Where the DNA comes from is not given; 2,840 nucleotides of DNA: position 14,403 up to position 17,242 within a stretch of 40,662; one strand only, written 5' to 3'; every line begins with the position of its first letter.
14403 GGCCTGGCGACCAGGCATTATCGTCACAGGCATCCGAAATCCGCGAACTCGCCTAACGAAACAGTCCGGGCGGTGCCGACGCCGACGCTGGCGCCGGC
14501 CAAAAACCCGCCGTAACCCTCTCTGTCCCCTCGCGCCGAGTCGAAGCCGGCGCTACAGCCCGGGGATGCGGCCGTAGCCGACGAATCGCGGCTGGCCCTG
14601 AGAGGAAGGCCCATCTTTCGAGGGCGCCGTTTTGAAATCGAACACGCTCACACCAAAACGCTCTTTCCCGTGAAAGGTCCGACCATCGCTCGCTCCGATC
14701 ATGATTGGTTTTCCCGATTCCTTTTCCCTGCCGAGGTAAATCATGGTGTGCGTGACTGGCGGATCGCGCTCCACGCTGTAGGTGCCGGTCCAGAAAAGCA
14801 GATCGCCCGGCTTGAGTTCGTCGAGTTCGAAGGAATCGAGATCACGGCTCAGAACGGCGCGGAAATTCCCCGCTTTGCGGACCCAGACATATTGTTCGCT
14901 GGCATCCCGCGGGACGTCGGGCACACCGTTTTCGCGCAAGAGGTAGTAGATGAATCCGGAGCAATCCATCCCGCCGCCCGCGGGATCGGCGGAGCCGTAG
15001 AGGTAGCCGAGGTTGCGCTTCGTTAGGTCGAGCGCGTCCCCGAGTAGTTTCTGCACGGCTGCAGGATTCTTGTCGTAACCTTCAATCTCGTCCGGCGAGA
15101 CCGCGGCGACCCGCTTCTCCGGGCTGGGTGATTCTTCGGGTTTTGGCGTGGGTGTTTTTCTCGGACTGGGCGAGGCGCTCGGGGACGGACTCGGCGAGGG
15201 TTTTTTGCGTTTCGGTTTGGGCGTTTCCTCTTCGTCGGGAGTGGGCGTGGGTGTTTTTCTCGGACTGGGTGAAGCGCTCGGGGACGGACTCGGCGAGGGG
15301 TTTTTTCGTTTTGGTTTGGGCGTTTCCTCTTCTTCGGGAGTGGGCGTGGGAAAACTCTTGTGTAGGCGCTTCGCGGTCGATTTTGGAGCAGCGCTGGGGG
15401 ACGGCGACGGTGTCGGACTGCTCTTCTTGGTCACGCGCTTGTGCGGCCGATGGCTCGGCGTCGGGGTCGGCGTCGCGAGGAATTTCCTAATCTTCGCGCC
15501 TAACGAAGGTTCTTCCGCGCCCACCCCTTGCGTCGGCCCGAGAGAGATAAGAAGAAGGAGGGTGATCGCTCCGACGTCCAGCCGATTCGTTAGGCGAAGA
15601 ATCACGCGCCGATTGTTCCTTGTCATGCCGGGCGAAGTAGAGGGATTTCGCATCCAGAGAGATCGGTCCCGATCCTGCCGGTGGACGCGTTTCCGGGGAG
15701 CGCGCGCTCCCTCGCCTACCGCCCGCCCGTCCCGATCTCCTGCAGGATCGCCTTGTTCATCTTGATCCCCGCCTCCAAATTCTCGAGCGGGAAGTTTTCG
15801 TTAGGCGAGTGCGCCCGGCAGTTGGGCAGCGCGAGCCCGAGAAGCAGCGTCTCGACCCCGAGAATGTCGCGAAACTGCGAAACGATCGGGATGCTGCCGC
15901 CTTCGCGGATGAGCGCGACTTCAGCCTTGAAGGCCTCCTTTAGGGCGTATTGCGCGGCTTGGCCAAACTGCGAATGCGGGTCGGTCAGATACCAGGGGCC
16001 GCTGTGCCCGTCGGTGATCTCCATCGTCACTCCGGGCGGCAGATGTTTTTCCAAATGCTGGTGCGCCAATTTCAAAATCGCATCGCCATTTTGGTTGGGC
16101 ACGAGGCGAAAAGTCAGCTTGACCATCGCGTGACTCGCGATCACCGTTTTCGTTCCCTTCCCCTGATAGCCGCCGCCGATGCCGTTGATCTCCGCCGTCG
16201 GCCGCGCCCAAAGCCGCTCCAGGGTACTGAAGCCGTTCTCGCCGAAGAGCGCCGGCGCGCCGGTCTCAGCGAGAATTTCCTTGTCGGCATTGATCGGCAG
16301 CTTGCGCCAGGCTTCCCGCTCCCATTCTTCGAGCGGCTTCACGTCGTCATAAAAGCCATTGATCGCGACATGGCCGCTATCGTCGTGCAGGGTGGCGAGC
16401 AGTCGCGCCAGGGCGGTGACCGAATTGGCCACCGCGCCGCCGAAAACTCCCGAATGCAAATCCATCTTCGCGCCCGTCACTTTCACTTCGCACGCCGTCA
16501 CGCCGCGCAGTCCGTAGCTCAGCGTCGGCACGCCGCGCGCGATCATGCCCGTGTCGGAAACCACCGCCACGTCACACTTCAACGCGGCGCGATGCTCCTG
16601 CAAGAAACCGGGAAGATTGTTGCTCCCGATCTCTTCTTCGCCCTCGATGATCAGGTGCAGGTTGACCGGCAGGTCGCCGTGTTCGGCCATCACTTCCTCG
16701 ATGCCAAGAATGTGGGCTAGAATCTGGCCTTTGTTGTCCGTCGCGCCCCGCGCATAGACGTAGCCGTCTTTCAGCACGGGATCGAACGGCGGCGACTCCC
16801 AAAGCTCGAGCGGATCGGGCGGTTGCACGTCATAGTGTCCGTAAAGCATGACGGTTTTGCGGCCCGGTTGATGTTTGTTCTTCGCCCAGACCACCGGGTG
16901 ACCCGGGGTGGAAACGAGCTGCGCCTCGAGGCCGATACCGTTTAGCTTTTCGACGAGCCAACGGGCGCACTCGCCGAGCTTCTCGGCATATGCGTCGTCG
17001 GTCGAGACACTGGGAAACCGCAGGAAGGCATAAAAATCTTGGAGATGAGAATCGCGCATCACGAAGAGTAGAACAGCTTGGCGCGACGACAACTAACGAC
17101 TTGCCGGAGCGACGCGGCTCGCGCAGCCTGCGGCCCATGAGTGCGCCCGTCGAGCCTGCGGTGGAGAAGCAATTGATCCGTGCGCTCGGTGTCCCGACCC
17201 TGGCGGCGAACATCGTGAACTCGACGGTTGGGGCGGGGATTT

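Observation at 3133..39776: Massively over-represented dispersed 9-mer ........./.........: a candidate DNA uptake sequence or other genome-wide DNA signal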

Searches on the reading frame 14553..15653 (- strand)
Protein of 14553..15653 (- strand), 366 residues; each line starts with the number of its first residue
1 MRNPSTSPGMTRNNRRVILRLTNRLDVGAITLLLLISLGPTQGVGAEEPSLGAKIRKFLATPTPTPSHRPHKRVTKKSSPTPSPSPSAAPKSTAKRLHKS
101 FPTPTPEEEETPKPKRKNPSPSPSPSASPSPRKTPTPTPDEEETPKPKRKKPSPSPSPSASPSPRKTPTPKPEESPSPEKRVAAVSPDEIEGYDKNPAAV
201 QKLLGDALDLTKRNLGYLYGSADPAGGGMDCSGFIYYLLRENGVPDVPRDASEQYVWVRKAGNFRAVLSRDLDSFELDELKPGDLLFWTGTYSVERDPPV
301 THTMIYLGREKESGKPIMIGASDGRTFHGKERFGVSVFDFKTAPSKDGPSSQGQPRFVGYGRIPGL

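Call 9: search_protein_families(library=pfam, proteins=[window:14553-15653:-], max_evalue=0.001)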
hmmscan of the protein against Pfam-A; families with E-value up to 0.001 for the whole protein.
window:14553-15653:- (366 aa): 1 family
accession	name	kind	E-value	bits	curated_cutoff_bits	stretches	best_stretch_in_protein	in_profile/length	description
PF00877.26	NLPC_P60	-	1.2e-09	38.5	23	1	217-311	4-76/105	NlpC/P60 family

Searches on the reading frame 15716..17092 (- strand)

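Call 9: search_protein_families(library=pfam, proteins=[window:15716-17092:-], max_evalue=0.001)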
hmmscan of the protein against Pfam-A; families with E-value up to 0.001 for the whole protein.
window:15716-17092:- (458 aa): 2 families
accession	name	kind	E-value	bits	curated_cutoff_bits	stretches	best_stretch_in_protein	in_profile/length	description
PF01546.33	Peptidase_M20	-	3.3e-31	109.2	24.6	1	82-451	1-205/206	Peptidase family M20/M25/M40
PF07687.19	M20_dimer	-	7.5e-19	68.1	21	1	193-354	1-106/107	Peptidase dimerisation domain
